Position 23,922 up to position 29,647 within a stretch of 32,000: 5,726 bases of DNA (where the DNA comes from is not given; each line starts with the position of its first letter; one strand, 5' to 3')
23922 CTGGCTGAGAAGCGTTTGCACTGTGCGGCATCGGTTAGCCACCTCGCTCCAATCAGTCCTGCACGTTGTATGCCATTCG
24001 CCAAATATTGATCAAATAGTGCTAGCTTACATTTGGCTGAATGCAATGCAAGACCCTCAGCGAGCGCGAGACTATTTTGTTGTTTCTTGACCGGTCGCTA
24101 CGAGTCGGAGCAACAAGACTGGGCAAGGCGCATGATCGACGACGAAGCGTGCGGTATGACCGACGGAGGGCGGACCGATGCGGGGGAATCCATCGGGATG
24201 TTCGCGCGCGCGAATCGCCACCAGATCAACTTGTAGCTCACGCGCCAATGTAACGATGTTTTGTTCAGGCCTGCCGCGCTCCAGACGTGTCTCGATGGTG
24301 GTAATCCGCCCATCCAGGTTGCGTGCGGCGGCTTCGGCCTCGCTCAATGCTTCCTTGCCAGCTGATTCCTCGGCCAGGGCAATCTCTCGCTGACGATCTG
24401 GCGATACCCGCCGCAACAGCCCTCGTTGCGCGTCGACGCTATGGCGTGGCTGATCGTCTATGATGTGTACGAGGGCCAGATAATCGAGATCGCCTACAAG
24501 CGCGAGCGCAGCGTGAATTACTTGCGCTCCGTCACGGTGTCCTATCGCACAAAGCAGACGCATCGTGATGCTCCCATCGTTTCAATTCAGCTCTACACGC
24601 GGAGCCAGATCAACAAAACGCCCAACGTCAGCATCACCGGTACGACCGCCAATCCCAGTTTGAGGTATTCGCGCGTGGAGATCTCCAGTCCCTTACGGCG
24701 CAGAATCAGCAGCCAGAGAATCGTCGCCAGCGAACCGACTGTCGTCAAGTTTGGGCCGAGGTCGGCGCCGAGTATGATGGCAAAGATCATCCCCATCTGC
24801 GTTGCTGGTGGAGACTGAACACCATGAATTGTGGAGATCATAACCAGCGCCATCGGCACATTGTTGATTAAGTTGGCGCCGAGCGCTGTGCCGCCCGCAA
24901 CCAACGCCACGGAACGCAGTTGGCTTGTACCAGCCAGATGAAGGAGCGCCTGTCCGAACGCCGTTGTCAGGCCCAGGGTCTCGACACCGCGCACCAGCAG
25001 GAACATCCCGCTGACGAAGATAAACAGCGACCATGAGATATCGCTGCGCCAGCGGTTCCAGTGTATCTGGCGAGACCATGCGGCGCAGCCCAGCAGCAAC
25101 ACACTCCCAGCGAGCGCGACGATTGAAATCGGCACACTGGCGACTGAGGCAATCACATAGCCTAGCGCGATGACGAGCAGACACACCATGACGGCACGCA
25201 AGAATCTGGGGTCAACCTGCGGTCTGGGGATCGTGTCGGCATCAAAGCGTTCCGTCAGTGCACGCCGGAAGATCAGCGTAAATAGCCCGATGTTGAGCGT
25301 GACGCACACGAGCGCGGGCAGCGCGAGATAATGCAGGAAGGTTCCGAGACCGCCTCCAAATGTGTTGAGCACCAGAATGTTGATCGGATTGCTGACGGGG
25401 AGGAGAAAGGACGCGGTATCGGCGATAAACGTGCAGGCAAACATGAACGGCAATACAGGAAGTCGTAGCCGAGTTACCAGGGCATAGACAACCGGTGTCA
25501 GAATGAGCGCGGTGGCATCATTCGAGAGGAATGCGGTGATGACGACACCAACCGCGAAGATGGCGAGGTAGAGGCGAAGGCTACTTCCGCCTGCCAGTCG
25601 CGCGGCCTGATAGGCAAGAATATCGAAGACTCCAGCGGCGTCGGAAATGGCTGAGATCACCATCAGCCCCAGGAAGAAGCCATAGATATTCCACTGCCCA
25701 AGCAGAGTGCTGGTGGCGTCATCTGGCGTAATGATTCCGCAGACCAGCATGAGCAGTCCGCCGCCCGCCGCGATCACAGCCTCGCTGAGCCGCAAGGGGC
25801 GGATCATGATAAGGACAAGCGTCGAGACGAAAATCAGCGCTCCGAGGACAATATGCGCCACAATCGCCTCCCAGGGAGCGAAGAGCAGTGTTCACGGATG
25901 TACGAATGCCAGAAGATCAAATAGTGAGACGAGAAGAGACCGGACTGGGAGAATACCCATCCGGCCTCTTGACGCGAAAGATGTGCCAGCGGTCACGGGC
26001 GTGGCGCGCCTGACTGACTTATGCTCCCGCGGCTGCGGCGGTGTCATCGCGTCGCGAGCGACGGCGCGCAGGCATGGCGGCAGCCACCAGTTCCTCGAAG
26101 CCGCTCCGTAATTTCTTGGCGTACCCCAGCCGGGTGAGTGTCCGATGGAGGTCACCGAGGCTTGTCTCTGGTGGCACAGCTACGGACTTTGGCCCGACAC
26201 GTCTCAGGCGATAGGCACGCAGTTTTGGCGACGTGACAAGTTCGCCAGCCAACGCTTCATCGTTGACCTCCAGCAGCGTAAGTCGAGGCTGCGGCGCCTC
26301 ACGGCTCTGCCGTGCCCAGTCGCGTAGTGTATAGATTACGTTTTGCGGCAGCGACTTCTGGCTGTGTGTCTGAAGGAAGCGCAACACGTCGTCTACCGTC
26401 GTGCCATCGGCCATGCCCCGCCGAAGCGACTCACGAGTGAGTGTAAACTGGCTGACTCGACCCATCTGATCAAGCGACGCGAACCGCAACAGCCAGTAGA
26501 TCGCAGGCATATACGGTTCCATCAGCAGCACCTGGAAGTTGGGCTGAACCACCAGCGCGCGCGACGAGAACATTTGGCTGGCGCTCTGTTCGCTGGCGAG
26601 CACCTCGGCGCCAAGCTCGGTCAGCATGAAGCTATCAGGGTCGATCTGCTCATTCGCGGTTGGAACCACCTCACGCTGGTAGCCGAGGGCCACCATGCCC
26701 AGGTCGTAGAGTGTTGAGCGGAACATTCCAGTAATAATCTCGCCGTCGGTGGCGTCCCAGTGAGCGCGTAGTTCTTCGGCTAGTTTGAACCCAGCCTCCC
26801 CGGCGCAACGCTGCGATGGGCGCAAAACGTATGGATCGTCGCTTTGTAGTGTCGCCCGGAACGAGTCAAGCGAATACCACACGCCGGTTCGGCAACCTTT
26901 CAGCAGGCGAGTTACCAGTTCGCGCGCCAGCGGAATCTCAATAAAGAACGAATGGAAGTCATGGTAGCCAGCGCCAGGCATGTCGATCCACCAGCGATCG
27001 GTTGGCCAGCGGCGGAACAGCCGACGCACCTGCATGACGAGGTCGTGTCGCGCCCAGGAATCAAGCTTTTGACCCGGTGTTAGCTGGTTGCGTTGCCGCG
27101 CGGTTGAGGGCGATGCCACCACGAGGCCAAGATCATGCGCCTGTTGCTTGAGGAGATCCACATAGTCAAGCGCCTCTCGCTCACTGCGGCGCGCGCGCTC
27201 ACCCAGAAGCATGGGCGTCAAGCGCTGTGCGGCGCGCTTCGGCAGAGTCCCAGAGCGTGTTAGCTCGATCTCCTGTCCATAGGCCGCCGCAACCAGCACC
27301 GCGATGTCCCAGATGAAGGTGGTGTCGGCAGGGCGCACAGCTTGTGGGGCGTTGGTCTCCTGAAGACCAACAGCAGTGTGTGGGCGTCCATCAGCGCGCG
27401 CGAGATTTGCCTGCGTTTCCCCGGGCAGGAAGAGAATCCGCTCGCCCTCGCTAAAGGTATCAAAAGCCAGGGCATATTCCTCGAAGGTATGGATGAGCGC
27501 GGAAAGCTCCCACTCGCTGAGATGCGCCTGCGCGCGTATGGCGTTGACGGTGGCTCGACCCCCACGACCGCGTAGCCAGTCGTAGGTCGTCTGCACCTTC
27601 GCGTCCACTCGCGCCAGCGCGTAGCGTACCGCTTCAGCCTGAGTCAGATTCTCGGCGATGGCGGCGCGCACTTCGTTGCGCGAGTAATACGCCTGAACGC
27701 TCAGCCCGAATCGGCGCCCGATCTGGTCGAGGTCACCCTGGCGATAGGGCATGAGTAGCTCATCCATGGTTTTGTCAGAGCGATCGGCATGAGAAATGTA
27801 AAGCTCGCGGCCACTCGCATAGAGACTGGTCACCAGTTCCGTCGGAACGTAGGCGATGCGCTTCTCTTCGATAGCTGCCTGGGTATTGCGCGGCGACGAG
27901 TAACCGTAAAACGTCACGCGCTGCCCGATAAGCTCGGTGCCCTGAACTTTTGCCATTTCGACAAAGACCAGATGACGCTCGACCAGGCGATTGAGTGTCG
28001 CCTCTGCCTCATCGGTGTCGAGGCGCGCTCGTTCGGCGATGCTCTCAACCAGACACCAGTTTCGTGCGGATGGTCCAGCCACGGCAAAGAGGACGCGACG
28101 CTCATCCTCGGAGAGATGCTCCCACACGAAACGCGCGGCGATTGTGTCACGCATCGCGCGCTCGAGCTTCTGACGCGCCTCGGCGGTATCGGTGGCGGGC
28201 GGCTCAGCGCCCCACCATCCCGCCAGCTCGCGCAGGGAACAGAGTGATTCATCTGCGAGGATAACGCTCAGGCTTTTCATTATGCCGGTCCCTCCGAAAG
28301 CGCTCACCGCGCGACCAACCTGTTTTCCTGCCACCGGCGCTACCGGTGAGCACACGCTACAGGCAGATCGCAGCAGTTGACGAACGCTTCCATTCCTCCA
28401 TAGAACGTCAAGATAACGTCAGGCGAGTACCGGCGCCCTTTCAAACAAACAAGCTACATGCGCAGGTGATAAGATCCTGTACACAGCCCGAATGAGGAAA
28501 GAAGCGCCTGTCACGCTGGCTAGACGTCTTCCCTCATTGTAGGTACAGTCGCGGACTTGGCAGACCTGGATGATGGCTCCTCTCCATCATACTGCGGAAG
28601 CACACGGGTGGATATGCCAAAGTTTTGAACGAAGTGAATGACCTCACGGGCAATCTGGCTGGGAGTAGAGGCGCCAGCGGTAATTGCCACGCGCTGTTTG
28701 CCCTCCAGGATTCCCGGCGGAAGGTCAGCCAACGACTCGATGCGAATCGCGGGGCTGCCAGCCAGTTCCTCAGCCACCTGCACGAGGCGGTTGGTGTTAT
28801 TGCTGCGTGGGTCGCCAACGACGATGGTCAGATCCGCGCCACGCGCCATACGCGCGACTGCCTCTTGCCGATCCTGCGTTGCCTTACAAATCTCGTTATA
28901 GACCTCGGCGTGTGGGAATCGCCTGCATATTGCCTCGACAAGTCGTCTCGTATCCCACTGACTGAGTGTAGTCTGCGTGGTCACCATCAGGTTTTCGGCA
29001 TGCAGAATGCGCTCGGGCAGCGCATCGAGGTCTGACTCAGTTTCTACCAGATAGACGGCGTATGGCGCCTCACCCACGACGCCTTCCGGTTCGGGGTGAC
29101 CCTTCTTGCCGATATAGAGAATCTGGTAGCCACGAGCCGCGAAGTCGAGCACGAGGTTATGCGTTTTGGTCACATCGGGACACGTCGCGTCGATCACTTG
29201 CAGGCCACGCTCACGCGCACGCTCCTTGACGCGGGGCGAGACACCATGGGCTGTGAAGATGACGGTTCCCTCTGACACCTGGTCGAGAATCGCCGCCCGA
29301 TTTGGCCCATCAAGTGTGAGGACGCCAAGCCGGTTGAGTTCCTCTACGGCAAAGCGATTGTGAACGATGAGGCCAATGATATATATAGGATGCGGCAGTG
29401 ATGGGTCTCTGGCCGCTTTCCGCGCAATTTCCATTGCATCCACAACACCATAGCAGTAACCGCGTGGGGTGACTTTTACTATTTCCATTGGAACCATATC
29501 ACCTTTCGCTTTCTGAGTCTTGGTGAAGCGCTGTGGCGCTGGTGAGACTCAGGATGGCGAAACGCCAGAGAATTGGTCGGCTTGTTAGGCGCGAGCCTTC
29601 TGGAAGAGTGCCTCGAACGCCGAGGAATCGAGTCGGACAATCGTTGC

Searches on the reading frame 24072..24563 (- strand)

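Call 92: search_protein_families(library=pfam, proteins=[window:24072-24563:-], max_evalue=0.001)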
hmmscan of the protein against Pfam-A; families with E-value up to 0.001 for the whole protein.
window:24072-24563:- (163 aa): 1 family
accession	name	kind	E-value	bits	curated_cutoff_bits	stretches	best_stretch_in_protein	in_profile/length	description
PF00582.32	Usp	-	4.6e-14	53.6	24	1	2-153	4-141/141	Universal stress protein family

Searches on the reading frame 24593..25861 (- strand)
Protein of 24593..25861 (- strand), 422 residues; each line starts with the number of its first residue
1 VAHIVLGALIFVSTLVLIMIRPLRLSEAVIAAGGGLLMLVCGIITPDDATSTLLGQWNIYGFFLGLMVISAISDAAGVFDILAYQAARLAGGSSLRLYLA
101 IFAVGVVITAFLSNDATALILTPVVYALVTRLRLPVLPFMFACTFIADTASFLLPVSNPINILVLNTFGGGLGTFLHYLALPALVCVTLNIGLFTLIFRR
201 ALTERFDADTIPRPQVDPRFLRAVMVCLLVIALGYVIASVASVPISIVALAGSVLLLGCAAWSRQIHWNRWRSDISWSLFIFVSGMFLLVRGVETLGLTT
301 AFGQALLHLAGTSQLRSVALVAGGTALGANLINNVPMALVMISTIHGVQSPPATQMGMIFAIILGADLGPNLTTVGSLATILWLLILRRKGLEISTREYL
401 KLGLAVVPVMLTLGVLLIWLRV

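Call 19: search_protein_families(library=pfam, proteins=[window:24593-25861:-], max_evalue=0.001)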
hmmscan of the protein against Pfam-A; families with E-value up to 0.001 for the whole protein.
window:24593-25861:- (422 aa): 2 families
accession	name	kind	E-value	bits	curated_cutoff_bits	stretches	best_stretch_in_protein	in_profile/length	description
PF02040.21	ArsB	-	1.3e-54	186.6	22.2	1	8-420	3-423/423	Arsenical pump membrane protein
PF03600.22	CitMHS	-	1.3e-49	169.5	31.9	1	16-362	2-333/336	Citrate transporter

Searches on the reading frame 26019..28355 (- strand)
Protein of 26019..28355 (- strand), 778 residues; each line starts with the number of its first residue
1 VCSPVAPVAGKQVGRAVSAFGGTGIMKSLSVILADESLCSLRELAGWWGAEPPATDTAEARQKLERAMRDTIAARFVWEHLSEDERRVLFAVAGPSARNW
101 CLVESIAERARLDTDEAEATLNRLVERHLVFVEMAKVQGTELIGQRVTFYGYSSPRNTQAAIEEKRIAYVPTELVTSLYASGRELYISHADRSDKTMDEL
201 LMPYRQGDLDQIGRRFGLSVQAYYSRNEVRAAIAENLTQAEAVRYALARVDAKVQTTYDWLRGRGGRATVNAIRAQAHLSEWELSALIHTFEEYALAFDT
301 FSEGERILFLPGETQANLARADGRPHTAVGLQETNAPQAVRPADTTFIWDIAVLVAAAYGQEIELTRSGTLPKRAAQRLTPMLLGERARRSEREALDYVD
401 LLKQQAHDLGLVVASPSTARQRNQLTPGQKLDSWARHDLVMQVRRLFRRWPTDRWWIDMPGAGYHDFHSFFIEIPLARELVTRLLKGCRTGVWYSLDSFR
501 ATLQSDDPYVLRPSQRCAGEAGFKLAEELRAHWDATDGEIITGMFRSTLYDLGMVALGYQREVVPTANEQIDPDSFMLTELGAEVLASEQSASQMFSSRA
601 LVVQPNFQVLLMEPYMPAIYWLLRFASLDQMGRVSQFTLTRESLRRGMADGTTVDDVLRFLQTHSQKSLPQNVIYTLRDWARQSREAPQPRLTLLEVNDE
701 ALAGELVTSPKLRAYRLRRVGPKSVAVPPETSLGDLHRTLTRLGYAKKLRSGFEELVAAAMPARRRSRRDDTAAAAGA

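Call 19: search_protein_families(library=pfam, proteins=[window:26019-28355:-], max_evalue=0.001)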
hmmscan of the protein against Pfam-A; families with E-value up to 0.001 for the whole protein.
window:26019-28355:- (778 aa): 2 families
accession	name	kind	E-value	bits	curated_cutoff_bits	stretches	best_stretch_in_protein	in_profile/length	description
PF13625.11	Helicase_C_3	-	1.7e-17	64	34.2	1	601-720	1-124/125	Helicase conserved C-terminal domain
PF03849.19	Tfb2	-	2.3e-05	23.9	34.5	1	574-666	262-357/358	Transcription factor Tfb2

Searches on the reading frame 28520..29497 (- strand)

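Call 19: search_protein_families(library=pfam, proteins=[window:28520-29497:-], max_evalue=0.001)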
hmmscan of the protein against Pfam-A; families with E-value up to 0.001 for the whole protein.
window:28520-29497:- (325 aa): 1 family
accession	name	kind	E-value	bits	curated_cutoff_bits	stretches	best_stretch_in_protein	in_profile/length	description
PF02401.23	LYTB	-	2.6e-84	283.1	24.5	1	6-290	1-266/267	LytB protein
